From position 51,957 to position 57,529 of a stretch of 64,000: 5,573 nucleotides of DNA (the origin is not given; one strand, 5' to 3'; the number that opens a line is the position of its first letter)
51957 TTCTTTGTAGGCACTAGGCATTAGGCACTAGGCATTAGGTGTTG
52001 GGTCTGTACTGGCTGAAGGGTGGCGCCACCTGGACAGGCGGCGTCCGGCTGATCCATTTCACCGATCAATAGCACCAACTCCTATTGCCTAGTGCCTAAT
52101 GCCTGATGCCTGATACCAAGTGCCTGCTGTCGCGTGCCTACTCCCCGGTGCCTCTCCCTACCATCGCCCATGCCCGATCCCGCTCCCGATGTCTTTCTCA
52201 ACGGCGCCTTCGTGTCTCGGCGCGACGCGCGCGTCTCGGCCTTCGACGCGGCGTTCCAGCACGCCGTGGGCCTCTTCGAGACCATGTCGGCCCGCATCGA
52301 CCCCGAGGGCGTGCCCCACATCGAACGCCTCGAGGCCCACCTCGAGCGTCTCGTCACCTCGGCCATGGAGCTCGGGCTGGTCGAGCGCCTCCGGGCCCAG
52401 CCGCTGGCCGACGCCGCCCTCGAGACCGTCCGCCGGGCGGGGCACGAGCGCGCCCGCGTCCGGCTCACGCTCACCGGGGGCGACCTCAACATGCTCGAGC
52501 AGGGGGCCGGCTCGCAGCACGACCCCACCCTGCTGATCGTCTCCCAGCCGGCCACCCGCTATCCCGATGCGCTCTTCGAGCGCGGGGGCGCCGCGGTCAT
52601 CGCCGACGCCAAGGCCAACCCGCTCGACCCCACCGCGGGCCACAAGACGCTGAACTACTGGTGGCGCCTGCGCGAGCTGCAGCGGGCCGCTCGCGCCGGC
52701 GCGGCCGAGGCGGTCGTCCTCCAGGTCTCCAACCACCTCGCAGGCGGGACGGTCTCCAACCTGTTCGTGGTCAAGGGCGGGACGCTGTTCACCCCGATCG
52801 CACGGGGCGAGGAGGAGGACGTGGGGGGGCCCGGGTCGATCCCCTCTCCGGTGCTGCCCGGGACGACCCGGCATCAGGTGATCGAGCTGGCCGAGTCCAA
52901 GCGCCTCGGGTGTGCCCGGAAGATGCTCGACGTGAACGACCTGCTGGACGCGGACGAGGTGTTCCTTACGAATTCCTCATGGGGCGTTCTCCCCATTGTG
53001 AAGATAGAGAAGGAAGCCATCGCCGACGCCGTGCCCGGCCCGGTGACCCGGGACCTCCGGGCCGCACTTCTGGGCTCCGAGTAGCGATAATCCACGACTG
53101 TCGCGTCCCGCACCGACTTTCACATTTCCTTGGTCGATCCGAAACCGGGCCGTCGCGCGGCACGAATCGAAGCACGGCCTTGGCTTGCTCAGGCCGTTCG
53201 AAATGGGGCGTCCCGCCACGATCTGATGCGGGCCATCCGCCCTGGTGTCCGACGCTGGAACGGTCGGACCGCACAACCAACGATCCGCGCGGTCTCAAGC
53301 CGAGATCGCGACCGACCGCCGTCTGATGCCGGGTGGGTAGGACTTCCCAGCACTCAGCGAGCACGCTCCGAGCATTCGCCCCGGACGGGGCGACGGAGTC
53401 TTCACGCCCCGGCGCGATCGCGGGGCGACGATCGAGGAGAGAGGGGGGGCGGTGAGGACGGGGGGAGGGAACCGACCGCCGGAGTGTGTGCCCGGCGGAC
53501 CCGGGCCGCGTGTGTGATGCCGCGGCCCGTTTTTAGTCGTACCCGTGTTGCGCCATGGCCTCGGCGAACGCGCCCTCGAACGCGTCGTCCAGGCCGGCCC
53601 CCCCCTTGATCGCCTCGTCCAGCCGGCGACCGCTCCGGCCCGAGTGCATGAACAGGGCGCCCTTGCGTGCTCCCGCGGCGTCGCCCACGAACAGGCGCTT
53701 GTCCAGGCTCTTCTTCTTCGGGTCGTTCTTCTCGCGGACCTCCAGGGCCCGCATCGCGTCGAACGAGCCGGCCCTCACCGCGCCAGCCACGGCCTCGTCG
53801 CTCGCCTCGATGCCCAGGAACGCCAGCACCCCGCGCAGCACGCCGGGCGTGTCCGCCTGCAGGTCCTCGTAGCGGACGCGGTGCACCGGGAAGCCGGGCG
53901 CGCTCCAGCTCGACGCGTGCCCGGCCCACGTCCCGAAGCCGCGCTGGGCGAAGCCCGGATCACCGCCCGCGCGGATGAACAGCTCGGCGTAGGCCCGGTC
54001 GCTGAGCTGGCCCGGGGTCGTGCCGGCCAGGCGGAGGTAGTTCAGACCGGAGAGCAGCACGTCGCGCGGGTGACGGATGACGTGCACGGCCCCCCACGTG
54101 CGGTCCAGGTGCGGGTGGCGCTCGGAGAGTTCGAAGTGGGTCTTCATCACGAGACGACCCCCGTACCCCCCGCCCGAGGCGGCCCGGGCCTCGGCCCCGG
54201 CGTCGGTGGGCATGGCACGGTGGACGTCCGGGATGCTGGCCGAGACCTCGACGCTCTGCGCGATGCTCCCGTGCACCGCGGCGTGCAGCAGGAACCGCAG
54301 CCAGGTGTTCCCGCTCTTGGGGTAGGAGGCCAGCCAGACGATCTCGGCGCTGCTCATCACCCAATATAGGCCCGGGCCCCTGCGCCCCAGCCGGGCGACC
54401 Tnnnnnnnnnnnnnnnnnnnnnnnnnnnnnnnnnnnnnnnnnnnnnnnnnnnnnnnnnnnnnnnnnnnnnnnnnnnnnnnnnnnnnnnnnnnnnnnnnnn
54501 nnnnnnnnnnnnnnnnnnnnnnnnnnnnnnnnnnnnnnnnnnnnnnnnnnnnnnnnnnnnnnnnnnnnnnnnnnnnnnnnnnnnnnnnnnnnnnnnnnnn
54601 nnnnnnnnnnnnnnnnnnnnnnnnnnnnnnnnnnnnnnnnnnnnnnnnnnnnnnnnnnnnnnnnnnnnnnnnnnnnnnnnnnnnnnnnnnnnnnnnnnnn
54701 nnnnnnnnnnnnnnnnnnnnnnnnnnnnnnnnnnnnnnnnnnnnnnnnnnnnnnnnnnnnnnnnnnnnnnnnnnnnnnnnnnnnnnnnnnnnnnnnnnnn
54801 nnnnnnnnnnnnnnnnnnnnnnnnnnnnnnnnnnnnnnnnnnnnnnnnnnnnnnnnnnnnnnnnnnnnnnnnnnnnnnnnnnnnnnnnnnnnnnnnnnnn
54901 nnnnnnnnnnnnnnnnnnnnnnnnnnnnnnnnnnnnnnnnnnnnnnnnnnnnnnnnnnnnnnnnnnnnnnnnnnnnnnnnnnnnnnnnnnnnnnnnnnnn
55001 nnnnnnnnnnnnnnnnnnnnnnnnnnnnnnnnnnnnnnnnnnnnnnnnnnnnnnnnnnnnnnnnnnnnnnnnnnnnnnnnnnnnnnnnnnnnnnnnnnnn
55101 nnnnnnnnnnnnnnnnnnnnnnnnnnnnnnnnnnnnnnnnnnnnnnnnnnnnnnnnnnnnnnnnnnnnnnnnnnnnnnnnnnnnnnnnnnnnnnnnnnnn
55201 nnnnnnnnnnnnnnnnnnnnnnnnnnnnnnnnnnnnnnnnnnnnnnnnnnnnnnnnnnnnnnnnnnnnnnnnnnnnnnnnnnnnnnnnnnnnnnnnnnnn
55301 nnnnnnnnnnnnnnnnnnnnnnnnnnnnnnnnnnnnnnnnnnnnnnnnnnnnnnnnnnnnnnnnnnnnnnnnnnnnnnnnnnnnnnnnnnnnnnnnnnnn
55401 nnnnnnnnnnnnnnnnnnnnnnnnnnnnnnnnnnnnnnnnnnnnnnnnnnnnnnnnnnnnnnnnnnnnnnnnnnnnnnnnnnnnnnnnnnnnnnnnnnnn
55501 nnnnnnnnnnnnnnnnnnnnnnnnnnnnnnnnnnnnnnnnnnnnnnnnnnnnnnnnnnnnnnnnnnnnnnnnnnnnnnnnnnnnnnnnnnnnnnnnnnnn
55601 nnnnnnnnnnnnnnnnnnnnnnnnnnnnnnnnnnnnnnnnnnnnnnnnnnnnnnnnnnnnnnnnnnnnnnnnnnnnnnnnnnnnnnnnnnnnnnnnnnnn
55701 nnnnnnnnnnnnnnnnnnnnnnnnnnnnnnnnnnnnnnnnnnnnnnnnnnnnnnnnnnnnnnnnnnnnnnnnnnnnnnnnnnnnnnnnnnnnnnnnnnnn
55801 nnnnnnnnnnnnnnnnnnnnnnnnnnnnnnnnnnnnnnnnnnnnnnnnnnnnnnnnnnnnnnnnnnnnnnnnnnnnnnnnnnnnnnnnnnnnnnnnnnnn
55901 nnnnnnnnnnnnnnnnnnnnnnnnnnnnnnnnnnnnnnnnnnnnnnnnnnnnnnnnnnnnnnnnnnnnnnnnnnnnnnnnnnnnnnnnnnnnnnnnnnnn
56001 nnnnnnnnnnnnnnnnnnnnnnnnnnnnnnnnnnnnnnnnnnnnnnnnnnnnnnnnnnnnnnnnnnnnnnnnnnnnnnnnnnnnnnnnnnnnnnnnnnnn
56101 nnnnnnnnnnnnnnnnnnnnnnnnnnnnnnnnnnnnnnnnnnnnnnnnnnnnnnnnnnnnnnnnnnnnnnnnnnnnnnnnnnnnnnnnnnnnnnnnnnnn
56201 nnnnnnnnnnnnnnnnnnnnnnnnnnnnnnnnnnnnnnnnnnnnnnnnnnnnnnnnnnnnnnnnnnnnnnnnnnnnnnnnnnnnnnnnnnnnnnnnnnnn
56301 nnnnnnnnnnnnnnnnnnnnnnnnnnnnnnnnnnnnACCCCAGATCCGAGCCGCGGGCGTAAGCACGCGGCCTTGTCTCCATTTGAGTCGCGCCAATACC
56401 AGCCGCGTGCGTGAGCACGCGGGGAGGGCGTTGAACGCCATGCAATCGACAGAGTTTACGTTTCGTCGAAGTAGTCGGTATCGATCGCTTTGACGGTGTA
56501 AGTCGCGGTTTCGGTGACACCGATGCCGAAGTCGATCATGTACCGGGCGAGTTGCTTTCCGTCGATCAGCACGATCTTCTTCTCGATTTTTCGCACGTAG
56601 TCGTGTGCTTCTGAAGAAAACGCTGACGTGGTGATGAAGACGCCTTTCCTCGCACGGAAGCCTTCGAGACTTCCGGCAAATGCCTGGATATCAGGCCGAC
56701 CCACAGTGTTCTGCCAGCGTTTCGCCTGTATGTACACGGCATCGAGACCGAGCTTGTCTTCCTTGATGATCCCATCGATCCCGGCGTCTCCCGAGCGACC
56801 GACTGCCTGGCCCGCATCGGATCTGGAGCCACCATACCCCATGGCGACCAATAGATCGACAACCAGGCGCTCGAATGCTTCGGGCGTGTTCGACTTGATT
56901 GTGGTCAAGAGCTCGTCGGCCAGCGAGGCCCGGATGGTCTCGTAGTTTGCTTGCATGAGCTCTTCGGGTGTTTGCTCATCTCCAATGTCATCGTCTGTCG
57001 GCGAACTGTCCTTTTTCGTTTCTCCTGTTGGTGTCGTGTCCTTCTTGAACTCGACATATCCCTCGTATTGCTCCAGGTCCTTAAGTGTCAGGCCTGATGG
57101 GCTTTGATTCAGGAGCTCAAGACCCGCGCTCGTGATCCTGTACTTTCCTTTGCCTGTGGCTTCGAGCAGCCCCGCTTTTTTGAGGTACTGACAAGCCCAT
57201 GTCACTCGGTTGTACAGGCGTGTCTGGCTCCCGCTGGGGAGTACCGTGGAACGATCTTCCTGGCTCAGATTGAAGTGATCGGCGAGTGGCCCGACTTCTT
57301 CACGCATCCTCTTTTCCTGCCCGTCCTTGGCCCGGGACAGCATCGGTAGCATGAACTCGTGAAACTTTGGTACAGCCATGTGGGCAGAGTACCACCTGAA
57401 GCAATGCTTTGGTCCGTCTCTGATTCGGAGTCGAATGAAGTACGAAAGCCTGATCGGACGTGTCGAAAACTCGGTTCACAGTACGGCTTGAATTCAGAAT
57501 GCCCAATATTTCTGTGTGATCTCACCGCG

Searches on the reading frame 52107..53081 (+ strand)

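Call 37: search_protein_families(library=pfam, max_evalue=0.001, proteins=[window:52107-53081:+])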
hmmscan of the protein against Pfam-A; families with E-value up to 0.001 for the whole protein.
window:52107-53081:+ (325 aa): 1 family
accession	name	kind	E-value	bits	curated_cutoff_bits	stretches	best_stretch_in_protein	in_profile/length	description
PF01063.24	Aminotran_4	-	8.7e-38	130.8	28.5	1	55-300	1-223/223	Amino-transferase class IV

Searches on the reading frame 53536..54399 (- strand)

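Call 37: search_protein_families(library=pfam, max_evalue=0.001, proteins=[window:53536-54399:-])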
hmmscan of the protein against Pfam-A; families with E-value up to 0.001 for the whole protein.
window:53536-54399:- (288 aa): 2 families
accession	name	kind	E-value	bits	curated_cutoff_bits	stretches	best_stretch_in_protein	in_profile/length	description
PF00685.33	Sulfotransfer_1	-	4.8e-19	69.2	22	1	21-231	4-216/255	Sulfotransferase domain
PF13469.12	Sulfotransfer_3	-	1.6e-08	35.5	27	1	105-201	128-216/216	Sulfotransferase family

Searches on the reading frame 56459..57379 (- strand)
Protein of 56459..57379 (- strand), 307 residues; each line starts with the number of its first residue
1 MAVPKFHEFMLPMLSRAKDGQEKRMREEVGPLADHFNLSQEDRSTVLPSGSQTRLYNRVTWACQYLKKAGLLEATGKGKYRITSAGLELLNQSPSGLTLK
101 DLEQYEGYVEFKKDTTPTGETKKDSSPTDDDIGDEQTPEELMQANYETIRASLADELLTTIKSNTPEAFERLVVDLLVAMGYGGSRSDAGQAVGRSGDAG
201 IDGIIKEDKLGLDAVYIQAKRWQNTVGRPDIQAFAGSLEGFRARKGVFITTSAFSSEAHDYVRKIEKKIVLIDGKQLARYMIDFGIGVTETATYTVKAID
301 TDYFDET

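Call 62: search_protein_families(library=ncbifam, max_evalue=0.001, proteins=[window:56459-57379:-])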
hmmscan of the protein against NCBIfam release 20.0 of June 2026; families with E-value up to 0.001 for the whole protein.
window:56459-57379:- (307 aa): 0 families

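Call 69: search_protein_families(library=pfam, max_evalue=0.001, proteins=[window:56459-57379:-])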
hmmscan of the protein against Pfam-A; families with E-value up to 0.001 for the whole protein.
window:56459-57379:- (307 aa): 4 families
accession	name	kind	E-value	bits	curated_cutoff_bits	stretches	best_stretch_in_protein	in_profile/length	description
PF04471.18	Mrr_cat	-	6.7e-37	126.6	21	1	162-281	2-115/115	Restriction endonuclease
PF14338.12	Mrr_N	-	1.7e-28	99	29.5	1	6-91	1-86/87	Mrr N-terminal domain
PF22722.2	NA-iREase1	-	2.5e-10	40.7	27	1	174-277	6-104/106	NACHT-associated inactive Restriction Endonuclease 1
PF13156.12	Mrr_cat_2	-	2.9e-07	30.9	22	1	196-284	27-117/127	Restriction endonuclease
